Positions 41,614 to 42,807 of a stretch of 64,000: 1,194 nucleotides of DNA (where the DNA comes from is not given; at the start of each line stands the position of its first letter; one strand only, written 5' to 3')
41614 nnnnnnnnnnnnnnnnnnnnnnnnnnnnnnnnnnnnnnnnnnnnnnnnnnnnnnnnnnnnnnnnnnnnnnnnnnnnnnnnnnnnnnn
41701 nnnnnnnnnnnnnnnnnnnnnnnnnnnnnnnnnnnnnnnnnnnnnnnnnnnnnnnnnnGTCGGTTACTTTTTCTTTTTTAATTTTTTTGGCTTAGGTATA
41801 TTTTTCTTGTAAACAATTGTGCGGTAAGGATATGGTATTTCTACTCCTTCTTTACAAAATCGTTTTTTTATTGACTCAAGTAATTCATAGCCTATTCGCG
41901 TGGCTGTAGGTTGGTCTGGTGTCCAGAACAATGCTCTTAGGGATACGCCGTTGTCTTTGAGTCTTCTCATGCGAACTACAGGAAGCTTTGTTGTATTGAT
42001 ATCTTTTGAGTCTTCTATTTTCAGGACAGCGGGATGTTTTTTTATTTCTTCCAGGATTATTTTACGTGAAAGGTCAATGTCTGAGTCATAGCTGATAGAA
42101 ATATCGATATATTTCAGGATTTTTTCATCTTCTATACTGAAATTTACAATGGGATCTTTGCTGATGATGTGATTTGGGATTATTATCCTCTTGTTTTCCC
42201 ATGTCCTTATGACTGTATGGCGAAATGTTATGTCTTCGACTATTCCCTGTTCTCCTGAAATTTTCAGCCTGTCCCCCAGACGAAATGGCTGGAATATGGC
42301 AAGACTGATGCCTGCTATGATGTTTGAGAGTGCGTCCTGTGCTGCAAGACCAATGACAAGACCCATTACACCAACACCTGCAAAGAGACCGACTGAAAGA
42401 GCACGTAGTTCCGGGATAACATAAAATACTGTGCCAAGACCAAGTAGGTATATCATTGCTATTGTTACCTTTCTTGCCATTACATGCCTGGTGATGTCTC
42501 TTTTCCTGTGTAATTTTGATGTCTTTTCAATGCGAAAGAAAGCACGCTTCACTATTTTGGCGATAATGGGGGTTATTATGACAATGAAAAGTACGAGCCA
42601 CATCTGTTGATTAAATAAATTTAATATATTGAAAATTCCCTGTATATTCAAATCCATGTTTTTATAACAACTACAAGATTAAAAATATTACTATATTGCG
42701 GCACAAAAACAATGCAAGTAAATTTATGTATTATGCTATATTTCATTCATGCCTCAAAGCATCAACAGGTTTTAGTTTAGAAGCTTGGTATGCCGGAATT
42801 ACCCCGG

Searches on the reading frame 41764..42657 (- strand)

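Call 5: search_protein_families(library=pfam, proteins=[window:41764-42657:-], max_evalue=0.01)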
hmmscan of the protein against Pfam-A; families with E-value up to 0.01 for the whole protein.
window:41764-42657:- (297 aa): 2 families
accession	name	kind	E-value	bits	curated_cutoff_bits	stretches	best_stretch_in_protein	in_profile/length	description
PF00924.24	MS_channel_2nd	-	1.7e-19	70.1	20.2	1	108-174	1-67/68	Mechanosensitive ion channel, beta-domain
PF21082.3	MS_channel_3rd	-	2.1e-09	38.1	21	1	184-274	3-88/88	Mechanosensitive ion channel MscS, C-terminal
